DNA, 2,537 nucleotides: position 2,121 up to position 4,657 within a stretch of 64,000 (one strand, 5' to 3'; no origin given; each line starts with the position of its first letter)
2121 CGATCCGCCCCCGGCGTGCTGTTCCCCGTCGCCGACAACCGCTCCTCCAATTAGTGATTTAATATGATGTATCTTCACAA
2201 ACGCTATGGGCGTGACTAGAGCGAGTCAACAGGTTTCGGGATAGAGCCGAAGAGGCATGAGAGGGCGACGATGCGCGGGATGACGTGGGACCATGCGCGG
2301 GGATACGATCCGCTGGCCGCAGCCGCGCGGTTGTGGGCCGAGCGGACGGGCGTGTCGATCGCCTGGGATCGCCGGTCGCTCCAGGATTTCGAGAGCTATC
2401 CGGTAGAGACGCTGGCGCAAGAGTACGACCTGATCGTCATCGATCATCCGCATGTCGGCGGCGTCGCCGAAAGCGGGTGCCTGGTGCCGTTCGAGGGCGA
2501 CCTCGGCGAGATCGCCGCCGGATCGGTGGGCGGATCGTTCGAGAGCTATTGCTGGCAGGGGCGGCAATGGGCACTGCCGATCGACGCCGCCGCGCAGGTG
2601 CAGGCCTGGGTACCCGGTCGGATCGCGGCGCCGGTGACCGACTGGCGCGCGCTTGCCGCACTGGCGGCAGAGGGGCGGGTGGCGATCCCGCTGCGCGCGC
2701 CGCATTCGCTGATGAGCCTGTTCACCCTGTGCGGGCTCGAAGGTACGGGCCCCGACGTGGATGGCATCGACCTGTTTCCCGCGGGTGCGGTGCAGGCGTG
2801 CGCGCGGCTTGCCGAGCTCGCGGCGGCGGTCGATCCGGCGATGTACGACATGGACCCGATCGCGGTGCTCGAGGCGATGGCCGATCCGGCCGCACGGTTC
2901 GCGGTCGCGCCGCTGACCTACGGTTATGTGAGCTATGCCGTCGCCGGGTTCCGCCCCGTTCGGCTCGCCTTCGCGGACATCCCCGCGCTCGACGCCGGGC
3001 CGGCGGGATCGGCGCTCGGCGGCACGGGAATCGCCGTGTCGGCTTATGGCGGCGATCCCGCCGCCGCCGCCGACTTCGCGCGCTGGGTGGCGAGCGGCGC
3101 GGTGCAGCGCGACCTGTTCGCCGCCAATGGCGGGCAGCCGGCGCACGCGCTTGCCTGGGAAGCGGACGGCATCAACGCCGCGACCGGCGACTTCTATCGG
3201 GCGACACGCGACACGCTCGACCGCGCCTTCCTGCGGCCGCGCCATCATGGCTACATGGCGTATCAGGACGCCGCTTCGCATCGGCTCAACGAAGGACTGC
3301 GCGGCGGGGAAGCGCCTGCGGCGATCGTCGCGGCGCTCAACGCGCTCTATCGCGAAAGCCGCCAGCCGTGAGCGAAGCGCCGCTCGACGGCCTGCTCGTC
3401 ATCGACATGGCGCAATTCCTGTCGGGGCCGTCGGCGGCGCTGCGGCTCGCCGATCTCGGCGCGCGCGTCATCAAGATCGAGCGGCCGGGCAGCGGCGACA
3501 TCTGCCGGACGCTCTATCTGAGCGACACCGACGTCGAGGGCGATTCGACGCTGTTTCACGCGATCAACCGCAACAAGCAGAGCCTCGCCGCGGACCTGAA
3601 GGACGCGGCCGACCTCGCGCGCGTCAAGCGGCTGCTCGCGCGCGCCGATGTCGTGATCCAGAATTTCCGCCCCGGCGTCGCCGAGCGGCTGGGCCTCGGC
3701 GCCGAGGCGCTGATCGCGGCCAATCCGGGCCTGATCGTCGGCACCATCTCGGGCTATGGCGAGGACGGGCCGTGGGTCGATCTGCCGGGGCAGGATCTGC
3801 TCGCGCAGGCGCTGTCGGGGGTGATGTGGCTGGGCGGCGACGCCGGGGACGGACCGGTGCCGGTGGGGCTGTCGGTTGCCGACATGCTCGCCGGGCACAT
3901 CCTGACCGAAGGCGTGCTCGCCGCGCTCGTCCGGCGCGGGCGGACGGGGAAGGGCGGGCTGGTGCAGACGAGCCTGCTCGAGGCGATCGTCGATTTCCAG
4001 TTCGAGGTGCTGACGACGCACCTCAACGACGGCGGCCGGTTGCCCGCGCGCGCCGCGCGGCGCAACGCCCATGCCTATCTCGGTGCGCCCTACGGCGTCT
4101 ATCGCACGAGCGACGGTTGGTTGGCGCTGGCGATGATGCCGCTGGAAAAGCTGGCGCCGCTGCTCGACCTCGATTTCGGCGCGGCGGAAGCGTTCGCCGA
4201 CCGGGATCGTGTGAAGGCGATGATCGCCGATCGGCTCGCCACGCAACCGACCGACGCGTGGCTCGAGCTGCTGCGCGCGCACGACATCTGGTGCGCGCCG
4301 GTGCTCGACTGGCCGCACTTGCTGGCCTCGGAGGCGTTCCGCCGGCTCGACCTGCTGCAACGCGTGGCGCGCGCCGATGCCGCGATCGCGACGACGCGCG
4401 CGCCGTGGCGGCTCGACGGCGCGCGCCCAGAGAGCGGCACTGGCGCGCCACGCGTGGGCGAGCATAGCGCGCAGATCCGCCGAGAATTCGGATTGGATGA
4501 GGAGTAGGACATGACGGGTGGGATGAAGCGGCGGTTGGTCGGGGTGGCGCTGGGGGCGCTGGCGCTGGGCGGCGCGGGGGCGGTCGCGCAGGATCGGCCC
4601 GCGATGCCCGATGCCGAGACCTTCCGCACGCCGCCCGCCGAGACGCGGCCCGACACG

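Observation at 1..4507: CoA-dependent module (two class III CoA-transferases, MaoC hydratase, two binding-fold proteins) inside a rare-sugar locus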

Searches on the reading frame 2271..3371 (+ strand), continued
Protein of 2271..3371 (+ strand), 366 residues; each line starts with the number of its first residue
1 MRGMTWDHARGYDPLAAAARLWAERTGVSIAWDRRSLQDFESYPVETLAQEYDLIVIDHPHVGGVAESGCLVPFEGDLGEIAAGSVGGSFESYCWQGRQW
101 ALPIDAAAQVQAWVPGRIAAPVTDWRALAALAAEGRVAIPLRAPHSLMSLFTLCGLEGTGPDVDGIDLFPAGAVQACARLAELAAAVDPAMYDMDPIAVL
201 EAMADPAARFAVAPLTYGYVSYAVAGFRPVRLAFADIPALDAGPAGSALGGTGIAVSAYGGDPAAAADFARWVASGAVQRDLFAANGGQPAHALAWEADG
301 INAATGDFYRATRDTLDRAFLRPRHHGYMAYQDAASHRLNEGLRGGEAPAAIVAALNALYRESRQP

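Call 87: search_solved_structures(query=L034:17452-18498:+, max_evalue=1e-40)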
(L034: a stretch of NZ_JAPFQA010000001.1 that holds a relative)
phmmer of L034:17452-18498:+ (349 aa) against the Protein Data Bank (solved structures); distinct sequences matched with E-value up to 1e-40: 23.
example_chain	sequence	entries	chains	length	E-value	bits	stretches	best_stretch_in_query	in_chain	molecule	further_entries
5xd7_A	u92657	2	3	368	5.4e-73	249.5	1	29-349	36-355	3,6-anhydro-alpha-L-galactonate cycloisomerase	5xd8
5xd9_A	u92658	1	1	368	5.1e-72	246.3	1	29-349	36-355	3,6-anhydro-alpha-L-galactonate cycloisomerase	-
2pp0_A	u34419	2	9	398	2.1e-66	227.8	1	29-344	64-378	L-talarate/Galactarate Dehydratase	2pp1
2og9_A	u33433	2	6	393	8.4e-66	225.9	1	32-345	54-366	Mandelate racemase/muconate lactonizing enzyme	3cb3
2pp3_A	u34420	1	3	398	1.5e-65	225.1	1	29-344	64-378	L-talarate/galactarate dehydratase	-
2ovl_A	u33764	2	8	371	9.3e-60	206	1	16-348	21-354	Putative racemase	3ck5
3tj4_A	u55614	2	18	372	5e-56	193.7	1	30-342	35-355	Mandelate racemase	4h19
3ugv_A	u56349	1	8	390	1.1e-48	169.6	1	75-349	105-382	Enolase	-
3bjs_A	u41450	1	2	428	3.1e-44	155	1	16-347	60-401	Mandelate racemase/muconate lactonizing enzyme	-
3stp_A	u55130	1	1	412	7.5e-43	150.4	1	16-327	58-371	Galactonate dehydratase, putative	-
1mns_A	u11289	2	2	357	1.5e-42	149.4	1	29-346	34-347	MANDELATE RACEMASE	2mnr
1mdr_A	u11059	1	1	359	1.6e-42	149.3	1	29-346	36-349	MANDELATE RACEMASE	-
3uxk_A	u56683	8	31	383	1.9e-42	149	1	29-346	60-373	Mandelate racemase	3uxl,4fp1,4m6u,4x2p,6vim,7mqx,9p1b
1dtn_A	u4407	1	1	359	3.9e-42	148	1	29-346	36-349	MANDELATE RACEMASE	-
1mdl_A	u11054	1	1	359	4.1e-42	147.9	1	29-346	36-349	MANDELATE RACEMASE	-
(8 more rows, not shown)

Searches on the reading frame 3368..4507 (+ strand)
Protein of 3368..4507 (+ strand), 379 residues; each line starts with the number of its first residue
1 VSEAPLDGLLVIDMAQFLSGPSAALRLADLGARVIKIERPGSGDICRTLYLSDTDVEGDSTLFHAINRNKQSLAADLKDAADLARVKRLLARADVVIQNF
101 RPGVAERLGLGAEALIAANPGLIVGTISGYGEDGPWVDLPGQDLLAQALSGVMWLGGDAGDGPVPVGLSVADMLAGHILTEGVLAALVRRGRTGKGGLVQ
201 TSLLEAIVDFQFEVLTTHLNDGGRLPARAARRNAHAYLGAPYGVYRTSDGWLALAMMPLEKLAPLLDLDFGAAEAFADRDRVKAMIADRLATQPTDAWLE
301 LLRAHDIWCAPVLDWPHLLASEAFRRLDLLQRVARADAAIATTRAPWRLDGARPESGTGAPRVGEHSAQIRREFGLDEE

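Call 5: search_protein_families(library=pfam, proteins=[window:3368-4507:+], max_evalue=0.001)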
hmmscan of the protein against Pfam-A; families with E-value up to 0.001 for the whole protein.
window:3368-4507:+ (379 aa): 1 family
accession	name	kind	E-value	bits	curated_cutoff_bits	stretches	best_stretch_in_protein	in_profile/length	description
PF02515.22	CoA_transf_3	-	7.7e-96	321.8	23.3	1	6-367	1-366/366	CoA-transferase family III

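Call 6: search_protein_families(library=ncbifam, proteins=[window:3368-4507:+], max_evalue=0.001)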
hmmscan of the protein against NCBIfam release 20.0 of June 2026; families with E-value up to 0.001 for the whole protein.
window:3368-4507:+ (379 aa): 7 families
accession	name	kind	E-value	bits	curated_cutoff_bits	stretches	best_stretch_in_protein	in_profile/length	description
NF041294.1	Scnl_mescCoAtase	equivalog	3.6e-55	187.6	700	1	6-370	4-379/381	succinyl-CoA:mesaconate CoA-transferase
NF008511.0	PRK11430.1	equivalog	5.7e-54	183.7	522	1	2-374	6-379/381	CoA:oxalate CoA-transferase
NF052585.1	SucGlutTfsCaiB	equivalog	1.4e-51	175.3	750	1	3-374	5-388/394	succinate--glutarate CoA-transferase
NF003809.0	PRK05398.1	subfamily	6.2e-49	166.7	442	2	3-209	2-206/416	formyl-CoA transferase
TIGR03253.1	oxalate_frc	equivalog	2.3e-46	158.3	504.2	2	4-210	2-206/416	formyl-CoA transferase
NF002914.1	PRK03525.1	equivalog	9.3e-24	84.1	413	1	5-266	9-257/400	L-carnitine CoA-transferase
TIGR04253.1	mesacon_CoA_iso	equivalog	7.6e-09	35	725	1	6-205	3-196/403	2-methylfumaryl-CoA isomerase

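Call 25: search_solved_structures(query=window:3368-4507:+, max_evalue=1e-20)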
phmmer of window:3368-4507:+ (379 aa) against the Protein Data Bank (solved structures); distinct sequences matched with E-value up to 1e-20: 30.
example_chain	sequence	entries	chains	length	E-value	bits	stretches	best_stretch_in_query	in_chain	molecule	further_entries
10uh_A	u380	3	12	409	1.3e-53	185.5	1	4-372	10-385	Formyl-coenzyme a transferase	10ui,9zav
4hl6_A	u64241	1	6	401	8.3e-49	169.7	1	2-375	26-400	Uncharacterized protein YfdE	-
4ed9_A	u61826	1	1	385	1.6e-47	165.5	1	2-374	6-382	CAIB/BAIF family protein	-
5yit_A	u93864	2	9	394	1.1e-45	159.5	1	4-369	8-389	CoA transferase III | Uncharacterized protein Rv3272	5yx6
5yiy_A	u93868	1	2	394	1.2e-44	156.1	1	4-369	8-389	CoA transferase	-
9br7_A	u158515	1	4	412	6.7e-44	153.6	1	4-373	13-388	Succinate--hydroxymethylglutarate CoA-transferase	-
9br6_A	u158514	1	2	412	1.1e-43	152.9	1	4-373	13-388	Succinate--hydroxymethylglutarate CoA-transferase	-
1pt5_A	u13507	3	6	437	2.6e-36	128.6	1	3-210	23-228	Hypothetical protein yfdW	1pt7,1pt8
1pqy_A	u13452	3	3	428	2.8e-36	128.5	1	4-210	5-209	Hypothetical protein yfdW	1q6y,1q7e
3ubm_A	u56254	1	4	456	3.7e-36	128.1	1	4-210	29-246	Formyl-CoA:oxalate CoA-transferase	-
1p5h_A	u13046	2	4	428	6.9e-35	123.9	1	4-210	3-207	Formyl-coenzyme A transferase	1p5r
2vjp_A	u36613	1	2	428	8.2e-35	123.7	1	4-210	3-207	FORMYL-COENZYME A TRANSFERASE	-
2vjo_A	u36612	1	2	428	9.5e-35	123.5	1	4-210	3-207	FORMYL-COENZYME A TRANSFERASE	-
2vjk_A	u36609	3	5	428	1.3e-34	123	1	4-210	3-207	FORMYL-COENZYME A TRANSFERASE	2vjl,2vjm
2vjn_A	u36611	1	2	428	1.3e-34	123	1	4-210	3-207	FORMYL-COENZYME A TRANSFERASE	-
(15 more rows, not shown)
